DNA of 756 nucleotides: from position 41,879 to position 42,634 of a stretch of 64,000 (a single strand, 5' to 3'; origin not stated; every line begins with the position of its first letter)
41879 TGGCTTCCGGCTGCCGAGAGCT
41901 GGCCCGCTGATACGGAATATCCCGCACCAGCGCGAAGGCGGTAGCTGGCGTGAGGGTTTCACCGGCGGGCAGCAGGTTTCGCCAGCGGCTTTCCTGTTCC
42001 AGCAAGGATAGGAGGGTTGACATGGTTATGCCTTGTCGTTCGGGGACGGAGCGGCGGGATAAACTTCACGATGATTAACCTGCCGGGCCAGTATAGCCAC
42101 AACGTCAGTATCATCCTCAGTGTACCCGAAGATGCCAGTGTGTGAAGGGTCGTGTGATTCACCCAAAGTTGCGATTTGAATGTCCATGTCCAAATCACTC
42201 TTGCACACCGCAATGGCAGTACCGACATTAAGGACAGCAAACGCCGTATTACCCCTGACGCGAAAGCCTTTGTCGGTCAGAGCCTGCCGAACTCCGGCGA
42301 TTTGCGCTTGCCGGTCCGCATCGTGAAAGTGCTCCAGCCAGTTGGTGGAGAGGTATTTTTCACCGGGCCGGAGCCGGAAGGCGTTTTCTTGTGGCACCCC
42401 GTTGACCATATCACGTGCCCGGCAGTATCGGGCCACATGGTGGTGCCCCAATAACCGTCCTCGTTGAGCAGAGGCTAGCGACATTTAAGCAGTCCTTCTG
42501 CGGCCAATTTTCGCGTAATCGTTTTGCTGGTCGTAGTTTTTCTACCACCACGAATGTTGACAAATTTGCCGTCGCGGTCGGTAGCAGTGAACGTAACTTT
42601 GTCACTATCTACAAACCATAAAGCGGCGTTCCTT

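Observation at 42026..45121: Translationally coupled four-gene operon built around an AIPR abortive-infection protein with three unknown small proteins, the strongest candidate for an undescribed defence system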

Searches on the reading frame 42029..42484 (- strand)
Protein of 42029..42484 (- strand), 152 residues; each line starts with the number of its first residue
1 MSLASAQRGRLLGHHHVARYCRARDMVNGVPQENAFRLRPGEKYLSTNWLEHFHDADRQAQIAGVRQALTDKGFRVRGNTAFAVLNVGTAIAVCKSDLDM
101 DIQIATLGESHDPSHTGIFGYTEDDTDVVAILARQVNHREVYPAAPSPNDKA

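Call 3: search_protein_families(library=pfam, proteins=[window:42029-42484:-], max_evalue=0.1)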
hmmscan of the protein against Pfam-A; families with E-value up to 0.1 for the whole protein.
window:42029-42484:- (152 aa): 0 families

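Call 4: search_protein_families(library=padloc, proteins=[window:42029-42484:-], max_evalue=0.1)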
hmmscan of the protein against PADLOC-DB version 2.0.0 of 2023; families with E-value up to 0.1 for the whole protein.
window:42029-42484:- (152 aa): 0 families

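Call 5: search_protein_families(library=ncbifam, proteins=[window:42029-42484:-], max_evalue=0.1)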
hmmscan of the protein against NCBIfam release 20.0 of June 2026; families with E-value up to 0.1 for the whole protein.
window:42029-42484:- (152 aa): 0 families

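Call 6: search_protein_families(library=phrogs, proteins=[window:42029-42484:-], max_evalue=0.1)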
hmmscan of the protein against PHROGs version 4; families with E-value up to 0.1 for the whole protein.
window:42029-42484:- (152 aa): 0 families

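Call 12: find_homologous_proteins(query=window:42029-42484:-, max_evalue=0.001)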
Query window:42029-42484:- (152 aa): 146 proteins with E <= 0.001 among 166 candidates; the best 120 are listed.
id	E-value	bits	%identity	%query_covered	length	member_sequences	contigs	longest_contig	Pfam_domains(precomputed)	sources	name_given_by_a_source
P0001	3.4e-79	282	100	84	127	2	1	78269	-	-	-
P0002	2.9e-76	272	81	100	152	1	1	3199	-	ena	-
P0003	5.8e-69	249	78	97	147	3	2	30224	-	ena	-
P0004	1.0e-64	235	74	97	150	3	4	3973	-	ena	-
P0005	2.6e-64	233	74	94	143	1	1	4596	-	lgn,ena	-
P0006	3.6e-63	230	79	85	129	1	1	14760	-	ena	-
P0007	7.0e-63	229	70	95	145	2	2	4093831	-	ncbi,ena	-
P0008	1.8e-62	227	72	95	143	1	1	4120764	-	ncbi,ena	-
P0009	4.4e-62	226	69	95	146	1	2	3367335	-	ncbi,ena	-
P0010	1.3e-61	225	68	95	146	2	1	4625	-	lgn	-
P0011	1.9e-60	221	71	95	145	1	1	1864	-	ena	-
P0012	3.2e-60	220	70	94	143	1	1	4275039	-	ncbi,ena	-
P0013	4.4e-59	216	75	86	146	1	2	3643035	-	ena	-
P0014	3.8e-58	213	67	95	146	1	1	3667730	-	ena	-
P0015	3.5e-57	210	68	95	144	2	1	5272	-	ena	-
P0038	3.8e-49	184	62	93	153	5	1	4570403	-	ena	-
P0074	1.2e-45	173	63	90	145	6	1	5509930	-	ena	-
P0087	1.2e-43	166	59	89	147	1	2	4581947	-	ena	-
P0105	2.4e-37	146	49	95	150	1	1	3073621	-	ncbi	-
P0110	7.6e-36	141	52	94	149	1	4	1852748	-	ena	-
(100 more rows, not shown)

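Call 13: find_encoding_contigs(protein=P0105, flank=6000, max_places=4)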
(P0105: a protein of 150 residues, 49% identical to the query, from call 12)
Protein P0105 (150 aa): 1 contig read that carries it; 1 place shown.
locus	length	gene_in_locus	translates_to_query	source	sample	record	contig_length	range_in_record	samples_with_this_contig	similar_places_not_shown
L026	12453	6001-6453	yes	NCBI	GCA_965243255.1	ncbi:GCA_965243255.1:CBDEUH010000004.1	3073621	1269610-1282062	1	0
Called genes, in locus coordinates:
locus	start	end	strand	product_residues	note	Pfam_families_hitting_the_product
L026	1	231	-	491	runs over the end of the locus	PF19295:SufBD_N, PF01458:SUFBD_core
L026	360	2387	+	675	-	-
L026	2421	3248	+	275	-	PF01026:TatD_DNase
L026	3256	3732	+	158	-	PF03352:Adenine_glyco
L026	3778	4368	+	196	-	PF08819:DUF1802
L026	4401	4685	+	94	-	-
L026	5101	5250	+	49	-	-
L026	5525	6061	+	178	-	-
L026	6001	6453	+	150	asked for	-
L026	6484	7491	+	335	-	PF00248:Aldo_ket_red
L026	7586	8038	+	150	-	PF01475:FUR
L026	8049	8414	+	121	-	PF00903:Glyoxalase, PF18029:Glyoxalase_6 (weak)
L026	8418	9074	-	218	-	PF01613:Flavin_Reduct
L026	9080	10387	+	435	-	PF02515:CoA_transf_3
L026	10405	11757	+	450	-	PF02515:CoA_transf_3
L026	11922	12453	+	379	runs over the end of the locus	PF01222:ERG4_ERG24, PF06966:DUF1295 (weak)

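Call 14: find_encoding_contigs(protein=P0110, flank=6000, max_places=4)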
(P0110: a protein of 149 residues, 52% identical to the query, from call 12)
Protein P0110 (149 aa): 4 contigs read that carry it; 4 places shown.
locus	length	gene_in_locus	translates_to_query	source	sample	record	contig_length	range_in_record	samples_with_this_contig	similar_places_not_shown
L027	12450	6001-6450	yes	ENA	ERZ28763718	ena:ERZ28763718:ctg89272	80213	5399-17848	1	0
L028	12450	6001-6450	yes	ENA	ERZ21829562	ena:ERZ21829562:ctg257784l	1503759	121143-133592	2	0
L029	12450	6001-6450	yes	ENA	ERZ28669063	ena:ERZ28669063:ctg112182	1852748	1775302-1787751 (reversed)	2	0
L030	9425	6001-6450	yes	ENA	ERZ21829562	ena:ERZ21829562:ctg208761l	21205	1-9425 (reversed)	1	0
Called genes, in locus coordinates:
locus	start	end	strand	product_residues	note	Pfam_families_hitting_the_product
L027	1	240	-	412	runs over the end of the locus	PF02515:CoA_transf_3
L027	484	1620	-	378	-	PF13808:DDE_Tnp_1_assoc, PF01609:DDE_Tnp_1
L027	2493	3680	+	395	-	PF13546:DDE_5, PF01609:DDE_Tnp_1 (weak)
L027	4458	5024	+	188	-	-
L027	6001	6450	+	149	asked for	-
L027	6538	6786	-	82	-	-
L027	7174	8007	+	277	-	PF14801:TrmI-like_N, PF01135:PCMT, PF08704:GCD14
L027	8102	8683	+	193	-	PF01966:HD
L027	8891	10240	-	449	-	PF02636:Methyltransf_28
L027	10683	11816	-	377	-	PF00285:Citrate_synt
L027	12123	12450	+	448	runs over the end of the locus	PF13005:zf-IS66 (weak), PF03050:DDE_Tnp_IS66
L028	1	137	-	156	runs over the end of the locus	PF13384:HTH_23, PF13551:HTH_29, PF13565:HTH_32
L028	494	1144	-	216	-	PF13358:DDE_3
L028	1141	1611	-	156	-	PF13384:HTH_23, PF13518:HTH_28 (faint), PF13551:HTH_29, PF13565:HTH_32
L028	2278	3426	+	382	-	PF13701:DDE_Tnp_1_4, PF01609:DDE_Tnp_1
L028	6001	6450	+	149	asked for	-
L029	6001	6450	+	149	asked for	-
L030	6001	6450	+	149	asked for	-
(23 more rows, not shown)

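Call 21: search_solved_structures(query=A1, max_evalue=10)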
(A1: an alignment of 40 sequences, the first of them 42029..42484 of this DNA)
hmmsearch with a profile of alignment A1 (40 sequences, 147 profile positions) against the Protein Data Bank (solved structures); distinct sequences matched with E-value up to 10: 1.
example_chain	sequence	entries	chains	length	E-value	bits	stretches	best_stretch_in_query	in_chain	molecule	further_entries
3nym_A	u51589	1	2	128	1.1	12.2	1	42-109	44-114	uncharacterized protein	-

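Call 28: find_related_loci(query=A1, collection=metagenome_contigs, flank=5000)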
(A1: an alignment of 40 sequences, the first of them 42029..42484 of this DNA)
Query A1 (152 aa) in metagenome_contigs; peptide patterns used: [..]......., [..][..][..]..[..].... (x = any residue, [..] = any of these).
141 stretches matched a pattern; 11 encode a relative of the query (tblastn E <= 1e-3); 11 distinct loci.
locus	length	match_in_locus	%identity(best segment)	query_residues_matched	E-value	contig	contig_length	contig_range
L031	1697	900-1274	42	16-137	2e-24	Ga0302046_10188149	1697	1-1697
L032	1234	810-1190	40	13-136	1e-22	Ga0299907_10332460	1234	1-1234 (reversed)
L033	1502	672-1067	39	13-136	3e-20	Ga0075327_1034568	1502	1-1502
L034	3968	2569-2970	39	13-144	8e-20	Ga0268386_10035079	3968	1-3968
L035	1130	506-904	37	13-136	2e-17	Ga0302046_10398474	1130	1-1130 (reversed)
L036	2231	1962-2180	42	16-88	1e-15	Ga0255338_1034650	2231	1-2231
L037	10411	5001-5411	30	15-144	3e-14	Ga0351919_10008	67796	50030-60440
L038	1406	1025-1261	41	10-89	9e-12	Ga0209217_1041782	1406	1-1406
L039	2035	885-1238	33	16-127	5e-8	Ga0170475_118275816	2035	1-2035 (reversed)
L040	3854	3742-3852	59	11-46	5e-7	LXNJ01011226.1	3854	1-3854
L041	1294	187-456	29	15-93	5e-6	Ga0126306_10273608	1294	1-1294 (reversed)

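Call 29: predict_structure(alignment_id=A1)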
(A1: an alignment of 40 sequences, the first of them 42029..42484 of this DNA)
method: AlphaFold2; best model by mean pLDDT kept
length: 152 residues; sequences in the alignment: 40
mean_pLDDT: 84.5   pTM: 0.80
mean pLDDT of the five models: 84.5, 81.0, 81.1, 70.3, 68.8
residues with pLDDT >= 90: 80; 70-90: 47; 50-70: 17; < 50: 8
segments of 3 or more residues with pLDDT < 50: 1-6
pLDDT, mean of each block of 10 residues (from residue 1): 53 92 89 94 91 81 86 73 94 97 83 79 96 93 75 45
secondary structure, 60 per line:
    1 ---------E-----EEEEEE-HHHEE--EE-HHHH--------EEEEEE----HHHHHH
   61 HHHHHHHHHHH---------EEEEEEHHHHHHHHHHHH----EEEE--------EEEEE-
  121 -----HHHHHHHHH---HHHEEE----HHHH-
elements in order: E16-21 H33-36 E45-50 H55-71 E81-86 H87-98 E103-106 E115-119 H126-134 E141-143 H148-151

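Call 33: fold_search(model_id=the predicted structure, library=pdb)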
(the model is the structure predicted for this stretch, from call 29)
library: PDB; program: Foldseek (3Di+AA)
matches with E <= 10: 461; with E <= 0.001: 0
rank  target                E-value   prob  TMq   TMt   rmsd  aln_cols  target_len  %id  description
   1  8ram_A                1.8e-01  0.08  0.21  0.04  20.3       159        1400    8  Structure of Sen1 bound RNA Polymerase II pre-termination complex (released 2024-10-30)
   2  4xzg_F                2.1e-01  0.09  0.21  0.24  15.0       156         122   13  Crystal structure of HIRAN domain of human HLTF (released 2015-04-15)
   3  7riq_A                2.6e-01  0.04  0.13  0.03  20.2       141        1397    8  RNA polymerase II elongation complex scaffold 1 without polyamide (released 2022-01-12)
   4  4xzg_A                3.1e-01  0.09  0.21  0.25  13.1       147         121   12  Crystal structure of HIRAN domain of human HLTF (released 2015-04-15)
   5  4xzg_C                4.0e-01  0.08  0.22  0.26  13.7       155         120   12  Crystal structure of HIRAN domain of human HLTF (released 2015-04-15)
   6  4s0n_B                4.2e-01  0.08  0.21  0.24  13.9       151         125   12  Crystal Structure of HLTF HIRAN Domain bound to DNA (released 2015-05-27)
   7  9mhr_E                4.5e-01  0.11  0.26  0.20  12.2       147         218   14  G169L variant of Coproheme Decarboxylase from Streptomyces Coelicolor in complex with Monovinyl, Monopropionate Deuter (released 2025-10-22)
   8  4xzg_H                4.5e-01  0.07  0.21  0.24  14.3       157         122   12  Crystal structure of HIRAN domain of human HLTF (released 2015-04-15)
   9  4xzg_G                4.5e-01  0.06  0.18  0.21  13.1       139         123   12  Crystal structure of HIRAN domain of human HLTF (released 2015-04-15)
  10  4s0n_D                5.1e-01  0.07  0.21  0.24  15.1       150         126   14  Crystal Structure of HLTF HIRAN Domain bound to DNA (released 2015-05-27)
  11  4gyr_A                5.4e-01  0.04  0.14  0.06  18.9       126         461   17  Granulibacter bethesdensis allophanate hydrolase apo (released 2013-01-30)
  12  9mhr_B                5.7e-01  0.11  0.26  0.20  12.0       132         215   14  G169L variant of Coproheme Decarboxylase from Streptomyces Coelicolor in complex with Monovinyl, Monopropionate Deuter (released 2025-10-22)
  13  9k7f_A                5.7e-01  0.04  0.20  0.03  20.8       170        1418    6  RNA polymerase II elongation complex apo structure. (released 2025-10-29)
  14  9mhr_A                6.5e-01  0.10  0.25  0.19  12.0       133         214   13  G169L variant of Coproheme Decarboxylase from Streptomyces Coelicolor in complex with Monovinyl, Monopropionate Deuter (released 2025-10-22)
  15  5bnh_A                6.5e-01  0.06  0.21  0.25  14.0       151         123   12  Crystal structure of the HLTF HIRAN domain with a ssDNA fragment (released 2016-05-25)
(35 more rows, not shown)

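Call 37: search_protein_families(library=pfam, proteins=[L037:4295-4984:+, L037:4941-5417:+, L034:2109-2558:+, L034:2548-2976:+, L037:3496-4299:+, L037:2675-3415:+, L037:5559-6146:+], max_evalue=0.1)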
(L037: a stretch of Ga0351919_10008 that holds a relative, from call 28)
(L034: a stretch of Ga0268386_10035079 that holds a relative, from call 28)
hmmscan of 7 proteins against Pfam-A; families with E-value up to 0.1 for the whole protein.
L037:4295-4984:+ (230 aa): 1 family
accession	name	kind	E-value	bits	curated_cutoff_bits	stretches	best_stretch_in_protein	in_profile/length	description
PF19275.4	HflX_C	-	0.026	15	26.4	1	198-228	29-59/102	HflX C-terminal domain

L037:4941-5417:+ (159 aa): 0 families

L034:2109-2558:+ (150 aa): 0 families

L034:2548-2976:+ (143 aa): 0 families

L037:3496-4299:+ (268 aa): 0 families

L037:2675-3415:+ (247 aa): 3 families
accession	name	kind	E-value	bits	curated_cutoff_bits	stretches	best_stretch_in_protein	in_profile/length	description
PF23343.2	REP_ORF2-G2P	-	7.6e-15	55.4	27.8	1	68-173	2-98/99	Replication-associated protein ORF2/G2P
PF20199.4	RepSA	-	2.2e-07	30.8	34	1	96-123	199-226/438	Replication initiator protein, pSAM2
PF11646.13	DUF3258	-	0.081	13.5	25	0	115-170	17-78/116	Protein of unknown function DUF3258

L037:5559-6146:+ (196 aa): 2 families
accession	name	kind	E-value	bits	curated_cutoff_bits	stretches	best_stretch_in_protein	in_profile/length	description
PF21505.3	RPN2_N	-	0.055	13.3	27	1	9-76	75-137/296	26S proteasome subunit RPN2, N-terminal domain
PF22265.2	T26-6p_Ig-like_dom_2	-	0.085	13.3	27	0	6-72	58-124/130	T26-6p, second immunoglobulin-like domain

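Call 48: search_protein_representatives(alignment_id=A1)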
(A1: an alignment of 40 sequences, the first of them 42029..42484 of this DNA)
Query: 40 sequences, 147 profile positions. Proteins with E-value up to 0.001 (for the whole library): 1589; up to 1e-10: 749; up to 1e-30: 28. The best 150 are listed.
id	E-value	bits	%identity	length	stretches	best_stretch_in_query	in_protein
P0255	8.8e-49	181.2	-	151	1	7-146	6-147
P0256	4.8e-48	178.8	-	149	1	1-145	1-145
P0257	7.8e-47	174.9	-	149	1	1-145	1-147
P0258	5.9e-43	162.3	-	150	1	1-145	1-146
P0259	8.2e-43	161.9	-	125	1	29-146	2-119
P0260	9.7e-42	158.4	-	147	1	1-145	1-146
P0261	2.3e-41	157.2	-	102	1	46-146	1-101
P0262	1.6e-39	151.2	-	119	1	34-146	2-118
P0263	1.1e-38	148.4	-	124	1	29-146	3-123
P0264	1.2e-38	148.4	-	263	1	2-106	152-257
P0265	6.7e-37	142.7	-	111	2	81-145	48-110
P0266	2.9e-35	137.4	-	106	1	1-103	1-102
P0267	7.4e-35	136.0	-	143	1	11-145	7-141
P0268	1.1e-34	135.5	-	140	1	1-145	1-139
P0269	1.3e-34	135.3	-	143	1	11-146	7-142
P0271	6.1e-34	133.1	-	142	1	11-146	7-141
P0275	3.6e-33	130.6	-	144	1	11-146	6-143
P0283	1.1e-30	122.5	-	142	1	10-146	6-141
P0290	6.1e-30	120.1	-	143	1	10-142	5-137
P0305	1.8e-28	115.3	-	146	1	11-146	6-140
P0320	4.2e-27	110.9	-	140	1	9-146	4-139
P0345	1.2e-25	106.1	-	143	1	10-139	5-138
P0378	4.2e-24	101.1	-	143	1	11-146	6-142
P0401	6.0e-23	97.4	-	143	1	8-144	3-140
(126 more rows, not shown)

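Call 49: list_cluster_members(proteins=[P0267, P0271, P0275, P0283, P0290, P0305, P0320, P0345, P0378, P0401])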
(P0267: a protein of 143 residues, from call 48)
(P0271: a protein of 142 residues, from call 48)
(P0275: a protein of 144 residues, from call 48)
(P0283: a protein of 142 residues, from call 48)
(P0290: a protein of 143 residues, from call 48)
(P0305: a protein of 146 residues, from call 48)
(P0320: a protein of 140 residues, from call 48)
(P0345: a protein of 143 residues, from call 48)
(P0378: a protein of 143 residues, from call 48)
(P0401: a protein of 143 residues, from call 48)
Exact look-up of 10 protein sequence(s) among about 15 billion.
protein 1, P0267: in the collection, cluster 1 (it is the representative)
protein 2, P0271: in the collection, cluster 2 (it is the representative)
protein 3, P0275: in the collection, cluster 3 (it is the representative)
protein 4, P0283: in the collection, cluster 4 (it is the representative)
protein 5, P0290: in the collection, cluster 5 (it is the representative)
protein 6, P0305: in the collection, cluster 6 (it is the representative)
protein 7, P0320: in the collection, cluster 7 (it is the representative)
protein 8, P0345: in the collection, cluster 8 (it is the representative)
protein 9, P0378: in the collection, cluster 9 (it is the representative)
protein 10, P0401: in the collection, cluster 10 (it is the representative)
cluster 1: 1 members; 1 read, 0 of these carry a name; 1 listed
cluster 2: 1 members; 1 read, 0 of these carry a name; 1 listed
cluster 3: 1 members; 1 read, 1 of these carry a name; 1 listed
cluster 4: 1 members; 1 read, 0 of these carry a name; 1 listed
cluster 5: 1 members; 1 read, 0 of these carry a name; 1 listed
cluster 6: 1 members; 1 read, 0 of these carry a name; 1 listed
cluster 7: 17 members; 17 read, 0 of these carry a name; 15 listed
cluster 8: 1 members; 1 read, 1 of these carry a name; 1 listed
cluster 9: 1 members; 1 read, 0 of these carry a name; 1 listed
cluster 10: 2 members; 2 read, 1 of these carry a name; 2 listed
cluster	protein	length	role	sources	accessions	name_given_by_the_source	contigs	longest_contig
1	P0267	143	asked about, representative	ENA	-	-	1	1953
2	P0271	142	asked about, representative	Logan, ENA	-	-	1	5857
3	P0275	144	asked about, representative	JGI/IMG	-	hypothetical protein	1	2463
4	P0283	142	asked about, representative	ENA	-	-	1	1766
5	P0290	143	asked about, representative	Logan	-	-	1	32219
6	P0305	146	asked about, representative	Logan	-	-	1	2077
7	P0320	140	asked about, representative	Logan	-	-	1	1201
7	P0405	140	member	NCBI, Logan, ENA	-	-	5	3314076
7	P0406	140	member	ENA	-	-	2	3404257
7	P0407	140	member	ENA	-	-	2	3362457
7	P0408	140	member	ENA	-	-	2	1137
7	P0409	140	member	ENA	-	-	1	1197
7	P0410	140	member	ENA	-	-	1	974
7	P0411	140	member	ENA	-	-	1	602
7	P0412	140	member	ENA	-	-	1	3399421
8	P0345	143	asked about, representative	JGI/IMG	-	hypothetical protein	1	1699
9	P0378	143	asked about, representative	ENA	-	-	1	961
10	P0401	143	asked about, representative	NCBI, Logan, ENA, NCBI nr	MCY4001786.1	MAG: hypothetical protein OXF84_13395 [Bacteroidetes bacterium] | hypothetical protein [Bacteroidota bacterium]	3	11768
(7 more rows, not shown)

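Call 54: search_solved_structures(query=A3, max_evalue=10)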
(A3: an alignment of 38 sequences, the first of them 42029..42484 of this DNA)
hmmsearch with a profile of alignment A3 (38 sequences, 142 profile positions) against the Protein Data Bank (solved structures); distinct sequences matched with E-value up to 10: 3.
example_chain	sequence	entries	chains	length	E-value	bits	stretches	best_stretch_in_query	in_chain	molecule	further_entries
8szi_A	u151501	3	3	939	0.59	13.1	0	55-130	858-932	Extracellular calcium-sensing receptor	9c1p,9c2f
5fl7_H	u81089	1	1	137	0.63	13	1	31-70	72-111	ATP SYNTHASE DELTA CHAIN, MITOCHONDRIAL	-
8szf_A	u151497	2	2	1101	0.78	12.7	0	55-130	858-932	Extracellular calcium-sensing receptor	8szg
